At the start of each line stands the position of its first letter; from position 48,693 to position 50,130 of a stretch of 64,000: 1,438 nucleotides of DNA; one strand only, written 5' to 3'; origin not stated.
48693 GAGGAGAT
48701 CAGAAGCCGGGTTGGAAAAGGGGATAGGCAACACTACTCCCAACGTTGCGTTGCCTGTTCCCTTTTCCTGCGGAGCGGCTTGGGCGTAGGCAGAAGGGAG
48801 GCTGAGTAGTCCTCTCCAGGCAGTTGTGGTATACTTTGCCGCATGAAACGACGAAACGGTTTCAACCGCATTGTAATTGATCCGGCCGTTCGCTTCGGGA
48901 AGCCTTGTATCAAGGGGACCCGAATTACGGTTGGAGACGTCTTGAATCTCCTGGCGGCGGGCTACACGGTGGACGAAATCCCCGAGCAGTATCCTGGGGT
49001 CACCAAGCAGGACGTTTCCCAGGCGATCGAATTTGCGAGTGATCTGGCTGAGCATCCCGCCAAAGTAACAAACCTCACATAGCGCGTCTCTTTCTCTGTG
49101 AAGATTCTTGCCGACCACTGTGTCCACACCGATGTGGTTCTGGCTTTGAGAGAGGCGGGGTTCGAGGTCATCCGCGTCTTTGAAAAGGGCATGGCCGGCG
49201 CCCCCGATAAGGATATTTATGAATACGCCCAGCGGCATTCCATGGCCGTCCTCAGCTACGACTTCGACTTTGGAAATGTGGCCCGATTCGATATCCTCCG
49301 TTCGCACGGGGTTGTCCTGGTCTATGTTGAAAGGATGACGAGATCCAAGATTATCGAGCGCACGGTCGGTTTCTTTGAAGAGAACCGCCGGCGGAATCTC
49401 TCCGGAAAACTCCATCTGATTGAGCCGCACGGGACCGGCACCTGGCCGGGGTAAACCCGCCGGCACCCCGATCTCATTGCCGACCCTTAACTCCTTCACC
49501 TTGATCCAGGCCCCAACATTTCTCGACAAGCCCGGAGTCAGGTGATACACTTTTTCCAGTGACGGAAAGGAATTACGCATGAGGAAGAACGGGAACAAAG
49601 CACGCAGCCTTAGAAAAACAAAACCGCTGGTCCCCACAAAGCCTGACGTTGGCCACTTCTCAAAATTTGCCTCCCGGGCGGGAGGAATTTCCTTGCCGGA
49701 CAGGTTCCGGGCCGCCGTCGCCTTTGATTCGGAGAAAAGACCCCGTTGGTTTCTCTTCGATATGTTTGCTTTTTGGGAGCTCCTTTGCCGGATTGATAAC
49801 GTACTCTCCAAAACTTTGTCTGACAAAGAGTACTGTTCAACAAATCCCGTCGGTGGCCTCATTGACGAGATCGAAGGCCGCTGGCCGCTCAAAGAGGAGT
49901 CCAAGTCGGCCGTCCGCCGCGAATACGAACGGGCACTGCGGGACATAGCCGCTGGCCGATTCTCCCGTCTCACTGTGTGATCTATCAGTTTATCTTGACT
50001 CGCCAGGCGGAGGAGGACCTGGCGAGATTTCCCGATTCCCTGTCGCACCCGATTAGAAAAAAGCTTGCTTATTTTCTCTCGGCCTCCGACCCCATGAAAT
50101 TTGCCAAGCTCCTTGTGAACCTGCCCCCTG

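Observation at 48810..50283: Two toxin-antitoxin operons encoded antisense inside the intein while the 8175-codon frame stays open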

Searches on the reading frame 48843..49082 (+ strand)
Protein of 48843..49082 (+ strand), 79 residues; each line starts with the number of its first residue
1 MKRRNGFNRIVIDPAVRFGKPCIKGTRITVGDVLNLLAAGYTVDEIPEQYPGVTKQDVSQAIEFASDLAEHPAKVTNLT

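Call 4: search_protein_families(library=pfam, proteins=[window:48843-49082:+], max_evalue=0.01)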
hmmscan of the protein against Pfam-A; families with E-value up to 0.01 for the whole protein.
window:48843-49082:+ (79 aa): 1 family
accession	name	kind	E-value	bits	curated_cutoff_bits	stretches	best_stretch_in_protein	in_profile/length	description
PF04255.20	DUF433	-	2.1e-24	85.5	23.6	1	10-65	1-56/56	Protein of unknown function (DUF433)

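Call 12: search_protein_families(library=ncbifam, proteins=[window:48843-49082:+], max_evalue=0.1)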
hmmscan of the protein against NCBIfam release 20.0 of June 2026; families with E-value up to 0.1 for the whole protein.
window:48843-49082:+ (79 aa): 1 family
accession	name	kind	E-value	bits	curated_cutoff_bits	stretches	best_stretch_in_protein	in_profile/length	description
TIGR04486.1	thiosulf_SoxB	equivalog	0.044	12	550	1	9-42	407-440/556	thiosulfohydrolase SoxB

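Call 57: find_related_loci(query=A4, collection=metagenome_contigs, flank=2500)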
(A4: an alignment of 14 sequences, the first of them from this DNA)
Query A4 (79 aa) in metagenome_contigs; peptide patterns used: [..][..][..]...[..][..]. (x = any residue, [..] = any of these).
600 stretches matched a pattern (row limit reached: there are more); 587 encode a relative of the query (tblastn E <= 1e-3); the best 80 are kept; 80 distinct loci.
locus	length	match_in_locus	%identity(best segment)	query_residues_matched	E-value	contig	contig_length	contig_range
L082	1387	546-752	70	7-75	3e-31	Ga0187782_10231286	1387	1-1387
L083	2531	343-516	59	10-67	1e-20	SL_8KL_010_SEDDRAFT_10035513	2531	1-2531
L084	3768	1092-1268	59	10-68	2e-20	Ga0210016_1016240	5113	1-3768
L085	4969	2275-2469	53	10-75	3e-20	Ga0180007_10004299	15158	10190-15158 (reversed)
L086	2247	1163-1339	56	9-67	6e-20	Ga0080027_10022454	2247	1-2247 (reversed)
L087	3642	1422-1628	48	1-69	7e-20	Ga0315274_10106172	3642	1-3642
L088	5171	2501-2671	54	10-66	1e-19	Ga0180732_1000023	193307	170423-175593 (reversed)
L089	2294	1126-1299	55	10-67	1e-19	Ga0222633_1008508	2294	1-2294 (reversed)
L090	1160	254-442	52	7-69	9e-20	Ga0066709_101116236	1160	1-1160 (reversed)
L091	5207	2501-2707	46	1-69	2e-19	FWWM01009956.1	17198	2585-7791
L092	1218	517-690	59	10-67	2e-19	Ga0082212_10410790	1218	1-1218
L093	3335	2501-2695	54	1-65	3e-19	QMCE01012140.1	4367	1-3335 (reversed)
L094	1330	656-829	57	10-67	6e-19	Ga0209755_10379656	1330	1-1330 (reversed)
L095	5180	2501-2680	55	8-67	7e-19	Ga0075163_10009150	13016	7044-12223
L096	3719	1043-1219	54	9-67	8e-19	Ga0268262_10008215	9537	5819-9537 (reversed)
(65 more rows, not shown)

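Call 62: search_protein_families(library=pfam, proteins=[L085:1-3849:-], max_evalue=0.01)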
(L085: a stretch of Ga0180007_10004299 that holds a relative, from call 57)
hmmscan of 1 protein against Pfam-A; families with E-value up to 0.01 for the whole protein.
L085:1-3849:- (1283 aa): 0 families

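Call 87: find_encoding_contigs(protein=window:48843-49082:+, flank=6000, max_places=6)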
Protein window:48843-49082:+ (79 aa): no gene with exactly this product is on record in the collection.

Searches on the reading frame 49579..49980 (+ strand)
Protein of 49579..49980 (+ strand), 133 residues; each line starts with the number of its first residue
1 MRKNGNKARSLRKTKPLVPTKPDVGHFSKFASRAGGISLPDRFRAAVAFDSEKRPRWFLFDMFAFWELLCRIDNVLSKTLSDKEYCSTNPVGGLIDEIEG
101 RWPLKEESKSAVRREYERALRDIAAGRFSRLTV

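Call 4: search_protein_families(library=pfam, proteins=[window:49579-49980:+], max_evalue=0.01)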
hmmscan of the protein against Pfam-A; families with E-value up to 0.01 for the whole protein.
window:49579-49980:+ (133 aa): 0 families

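Call 12: search_protein_families(library=ncbifam, proteins=[window:49579-49980:+], max_evalue=0.1)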
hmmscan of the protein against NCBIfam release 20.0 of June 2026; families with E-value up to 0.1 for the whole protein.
window:49579-49980:+ (133 aa): 0 families

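Call 37: search_solved_structures(query=A3, max_evalue=1)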
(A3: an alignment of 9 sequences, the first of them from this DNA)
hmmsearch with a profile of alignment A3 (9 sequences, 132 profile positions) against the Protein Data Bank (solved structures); distinct sequences matched with E-value up to 1: 1.
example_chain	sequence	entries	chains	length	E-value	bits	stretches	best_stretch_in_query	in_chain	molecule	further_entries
1vku_A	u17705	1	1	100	0.51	13.4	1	20-96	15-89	acyl carrier protein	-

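Call 71: search_protein_representatives(protein=window:49579-49977:+)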
Query: 133 residues. Proteins with E-value up to 0.001 (for the whole library): 20; up to 1e-10: 6; up to 1e-30: 1. The best 20 are listed.
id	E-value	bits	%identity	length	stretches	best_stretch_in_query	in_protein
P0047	2.0e-32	128.0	54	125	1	9-129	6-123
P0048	8.2e-22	93.7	46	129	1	27-131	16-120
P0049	1.2e-19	86.7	49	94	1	39-128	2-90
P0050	7.7e-17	77.6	39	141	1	11-128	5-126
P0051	1.2e-12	64.1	43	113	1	22-107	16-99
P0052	2.6e-12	63.0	44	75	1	57-128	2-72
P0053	1.7e-10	57.1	38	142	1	9-129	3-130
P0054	2.8e-10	56.4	39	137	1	33-107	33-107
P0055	8.8e-10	54.8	34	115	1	50-124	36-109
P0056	1.1e-09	54.4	36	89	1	49-130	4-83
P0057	1.2e-08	51.1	40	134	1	38-117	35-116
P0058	2.0e-07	47.2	49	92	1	37-99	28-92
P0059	4.8e-07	45.9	34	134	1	26-119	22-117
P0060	7.1e-07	45.4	37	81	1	44-125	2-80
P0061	2.5e-06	43.6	32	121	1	16-119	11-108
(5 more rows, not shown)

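Call 88: find_encoding_contigs(protein=window:49579-49980:+, flank=6000, max_places=6)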
Protein window:49579-49980:+ (133 aa): no gene with exactly this product is on record in the collection.

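Call 90: find_homologous_proteins(query=window:49579-49977:+, max_evalue=0.001)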
Query window:49579-49977:+ (133 aa): 6 proteins with E <= 0.001 among 112 candidates.
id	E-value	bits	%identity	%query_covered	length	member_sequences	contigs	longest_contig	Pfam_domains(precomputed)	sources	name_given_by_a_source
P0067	2.0e-67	243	82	100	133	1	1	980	-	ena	-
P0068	3.6e-47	177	66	93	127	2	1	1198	-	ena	-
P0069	6.7e-47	177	71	85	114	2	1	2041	-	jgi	jgi:hypothetical protein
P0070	1.9e-37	146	60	90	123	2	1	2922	-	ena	-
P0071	6.5e-37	144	58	90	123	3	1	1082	-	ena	-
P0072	3.3e-36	142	55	95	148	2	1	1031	-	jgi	-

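Call 91: find_encoding_contigs(protein=P0067, flank=3000, max_places=3)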
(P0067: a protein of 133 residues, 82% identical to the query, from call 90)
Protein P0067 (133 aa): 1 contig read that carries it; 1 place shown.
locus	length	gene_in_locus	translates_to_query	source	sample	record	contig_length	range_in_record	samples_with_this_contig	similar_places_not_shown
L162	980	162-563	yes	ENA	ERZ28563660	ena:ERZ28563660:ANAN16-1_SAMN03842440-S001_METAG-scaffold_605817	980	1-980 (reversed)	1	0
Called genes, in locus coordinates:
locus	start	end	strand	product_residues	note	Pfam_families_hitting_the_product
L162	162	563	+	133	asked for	-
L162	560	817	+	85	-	-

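Call 92: find_encoding_contigs(protein=P0070, flank=3000, max_places=3)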
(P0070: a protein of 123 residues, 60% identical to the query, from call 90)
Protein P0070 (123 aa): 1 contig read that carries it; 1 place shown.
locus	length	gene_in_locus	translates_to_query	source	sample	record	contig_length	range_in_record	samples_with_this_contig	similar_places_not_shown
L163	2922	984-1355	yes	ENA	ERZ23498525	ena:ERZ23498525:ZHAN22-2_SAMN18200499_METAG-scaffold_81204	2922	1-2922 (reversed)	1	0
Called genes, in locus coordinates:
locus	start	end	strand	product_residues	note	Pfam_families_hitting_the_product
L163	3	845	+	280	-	?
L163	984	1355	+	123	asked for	-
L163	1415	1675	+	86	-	-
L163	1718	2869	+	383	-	PF01546:Peptidase_M20, PF07687:M20_dimer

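Call 93: find_encoding_contigs(protein=P0069, flank=3000, max_places=3)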
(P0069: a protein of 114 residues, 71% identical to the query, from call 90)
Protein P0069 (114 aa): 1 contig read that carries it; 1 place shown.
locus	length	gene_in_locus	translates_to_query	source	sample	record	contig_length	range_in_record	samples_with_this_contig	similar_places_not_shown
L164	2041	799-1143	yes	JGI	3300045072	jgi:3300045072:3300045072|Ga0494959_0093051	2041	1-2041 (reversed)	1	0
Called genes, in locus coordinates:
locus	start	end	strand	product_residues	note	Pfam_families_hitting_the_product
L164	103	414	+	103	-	PF14076:DUF4258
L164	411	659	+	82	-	PF14122:YokU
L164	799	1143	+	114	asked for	-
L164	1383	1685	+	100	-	PF02686:GatC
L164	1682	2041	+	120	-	?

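Call 101: predict_structure(alignment_id=A5)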
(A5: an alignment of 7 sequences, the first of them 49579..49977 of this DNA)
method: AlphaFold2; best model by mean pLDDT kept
length: 133 residues; sequences in the alignment: 7
mean_pLDDT: 57.2   pTM: 0.45
mean pLDDT of the five models: 57.2, 54.3, 53.7, 52.2, 46.8
residues with pLDDT >= 90: 0; 70-90: 37; 50-70: 40; < 50: 56
segments of 3 or more residues with pLDDT < 50: 1-14, 16-52, 129-133
pLDDT, mean of each block of 10 residues (from residue 1): 42 44 39 37 41 52 74 84 81 76 63 64 54 34
secondary structure, 60 per line:
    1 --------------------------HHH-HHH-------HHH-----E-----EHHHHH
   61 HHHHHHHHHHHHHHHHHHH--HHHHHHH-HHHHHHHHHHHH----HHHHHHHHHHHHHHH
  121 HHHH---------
elements in order: H56-79 H82-88 H90-101 H106-124
